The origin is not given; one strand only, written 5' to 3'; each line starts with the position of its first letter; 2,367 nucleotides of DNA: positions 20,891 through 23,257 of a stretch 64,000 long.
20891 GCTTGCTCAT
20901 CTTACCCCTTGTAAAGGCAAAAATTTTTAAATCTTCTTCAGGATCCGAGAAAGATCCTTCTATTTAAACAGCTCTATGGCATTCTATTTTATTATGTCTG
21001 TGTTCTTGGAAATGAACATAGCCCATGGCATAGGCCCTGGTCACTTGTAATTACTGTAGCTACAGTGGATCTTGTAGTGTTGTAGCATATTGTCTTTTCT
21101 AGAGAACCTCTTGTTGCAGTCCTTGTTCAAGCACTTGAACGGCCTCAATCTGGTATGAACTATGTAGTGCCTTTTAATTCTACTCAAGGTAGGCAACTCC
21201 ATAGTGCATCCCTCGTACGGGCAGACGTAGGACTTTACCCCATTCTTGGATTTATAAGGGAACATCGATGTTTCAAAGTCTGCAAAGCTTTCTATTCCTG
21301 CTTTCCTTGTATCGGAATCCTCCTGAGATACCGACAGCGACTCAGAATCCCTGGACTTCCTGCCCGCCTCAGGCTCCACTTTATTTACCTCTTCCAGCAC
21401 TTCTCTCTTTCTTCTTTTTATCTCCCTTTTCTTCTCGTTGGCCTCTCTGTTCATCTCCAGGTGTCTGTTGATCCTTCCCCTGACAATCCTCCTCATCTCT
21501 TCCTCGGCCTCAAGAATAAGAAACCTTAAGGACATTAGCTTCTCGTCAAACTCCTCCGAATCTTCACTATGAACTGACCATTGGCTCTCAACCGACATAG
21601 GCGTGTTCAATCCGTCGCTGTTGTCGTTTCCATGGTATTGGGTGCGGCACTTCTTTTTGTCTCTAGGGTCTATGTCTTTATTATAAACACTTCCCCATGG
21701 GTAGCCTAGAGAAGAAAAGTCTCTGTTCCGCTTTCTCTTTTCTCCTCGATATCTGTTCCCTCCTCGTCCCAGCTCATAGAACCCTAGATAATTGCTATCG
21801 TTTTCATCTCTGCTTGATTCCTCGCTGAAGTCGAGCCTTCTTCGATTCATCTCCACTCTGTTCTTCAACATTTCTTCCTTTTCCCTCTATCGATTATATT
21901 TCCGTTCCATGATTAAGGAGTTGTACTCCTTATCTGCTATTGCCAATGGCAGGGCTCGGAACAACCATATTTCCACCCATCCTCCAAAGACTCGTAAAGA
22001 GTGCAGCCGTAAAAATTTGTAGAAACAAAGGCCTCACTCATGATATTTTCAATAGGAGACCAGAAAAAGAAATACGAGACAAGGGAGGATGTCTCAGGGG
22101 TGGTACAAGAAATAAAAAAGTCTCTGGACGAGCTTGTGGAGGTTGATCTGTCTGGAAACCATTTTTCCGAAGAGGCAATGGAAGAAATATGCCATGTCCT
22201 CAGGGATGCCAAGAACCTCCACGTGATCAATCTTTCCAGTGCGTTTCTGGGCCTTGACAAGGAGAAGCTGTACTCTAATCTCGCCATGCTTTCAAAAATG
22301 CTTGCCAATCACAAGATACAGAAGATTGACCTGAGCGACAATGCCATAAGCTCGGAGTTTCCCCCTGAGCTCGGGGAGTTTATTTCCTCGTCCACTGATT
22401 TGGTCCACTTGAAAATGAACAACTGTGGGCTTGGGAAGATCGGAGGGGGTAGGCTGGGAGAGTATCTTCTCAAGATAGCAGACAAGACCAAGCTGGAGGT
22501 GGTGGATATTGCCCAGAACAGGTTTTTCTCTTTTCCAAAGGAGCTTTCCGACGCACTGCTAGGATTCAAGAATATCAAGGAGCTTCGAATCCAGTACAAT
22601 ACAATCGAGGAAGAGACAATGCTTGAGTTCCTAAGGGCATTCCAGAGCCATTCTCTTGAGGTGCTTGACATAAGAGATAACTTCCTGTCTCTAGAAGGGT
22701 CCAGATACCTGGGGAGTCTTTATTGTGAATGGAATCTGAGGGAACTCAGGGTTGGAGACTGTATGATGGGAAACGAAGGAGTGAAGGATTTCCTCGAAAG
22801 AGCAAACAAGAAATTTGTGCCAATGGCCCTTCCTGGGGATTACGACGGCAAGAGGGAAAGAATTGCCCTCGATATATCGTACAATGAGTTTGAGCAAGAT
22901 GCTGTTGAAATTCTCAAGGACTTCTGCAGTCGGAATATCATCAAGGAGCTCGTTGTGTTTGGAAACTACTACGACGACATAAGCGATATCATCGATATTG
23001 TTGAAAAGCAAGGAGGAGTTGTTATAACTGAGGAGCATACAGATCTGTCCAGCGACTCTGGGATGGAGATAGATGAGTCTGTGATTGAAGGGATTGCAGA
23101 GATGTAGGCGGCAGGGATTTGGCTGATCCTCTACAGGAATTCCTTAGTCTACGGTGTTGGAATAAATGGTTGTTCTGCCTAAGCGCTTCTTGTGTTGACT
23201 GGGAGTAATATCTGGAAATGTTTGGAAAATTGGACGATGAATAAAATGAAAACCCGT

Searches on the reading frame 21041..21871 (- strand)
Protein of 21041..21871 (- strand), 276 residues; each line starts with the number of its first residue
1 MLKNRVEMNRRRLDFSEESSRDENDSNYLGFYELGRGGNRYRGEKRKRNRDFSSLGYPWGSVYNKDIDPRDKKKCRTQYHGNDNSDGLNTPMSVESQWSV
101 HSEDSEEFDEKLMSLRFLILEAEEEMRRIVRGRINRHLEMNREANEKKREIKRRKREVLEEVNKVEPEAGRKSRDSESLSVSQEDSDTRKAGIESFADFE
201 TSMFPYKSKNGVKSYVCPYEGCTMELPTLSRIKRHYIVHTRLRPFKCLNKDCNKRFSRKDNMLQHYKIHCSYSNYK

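Call 32: search_protein_families(library=pfam, proteins=[window:21041-21871:-], max_evalue=0.01)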
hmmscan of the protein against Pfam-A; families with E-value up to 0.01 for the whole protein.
window:21041-21871:- (276 aa): 2 families
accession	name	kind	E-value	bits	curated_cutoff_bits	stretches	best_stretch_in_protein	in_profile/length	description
PF00096.32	zf-C2H2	-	1.7e-05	25.5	25.2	1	245-269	1-23/23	Zinc finger, C2H2 type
PF13894.12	zf-C2H2_4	-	0.0052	17.8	27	0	250-269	4-23/24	C2H2-type zinc finger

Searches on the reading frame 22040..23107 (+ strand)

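Call 32: search_protein_families(library=pfam, proteins=[window:22040-23107:+], max_evalue=0.01)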
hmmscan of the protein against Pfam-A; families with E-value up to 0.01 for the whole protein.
window:22040-23107:+ (355 aa): 4 families
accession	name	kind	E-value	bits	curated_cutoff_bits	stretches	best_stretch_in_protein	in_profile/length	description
PF00560.39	LRR_1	-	1.3e-12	45.7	20.6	0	93-113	2-22/23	Leucine Rich Repeat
PF13516.12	LRR_6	-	5.6e-11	42.1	23.4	0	90-106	2-18/24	Leucine Rich repeat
PF12799.13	LRR_4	-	1.3e-07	32.1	27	0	93-133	3-38/44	Leucine Rich repeats (2 copies)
PF24048.1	LRR_NXF1-5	-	0.0022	18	30.5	0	14-108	38-121/142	NXF1/2/3/5 leucine-rich repeat domain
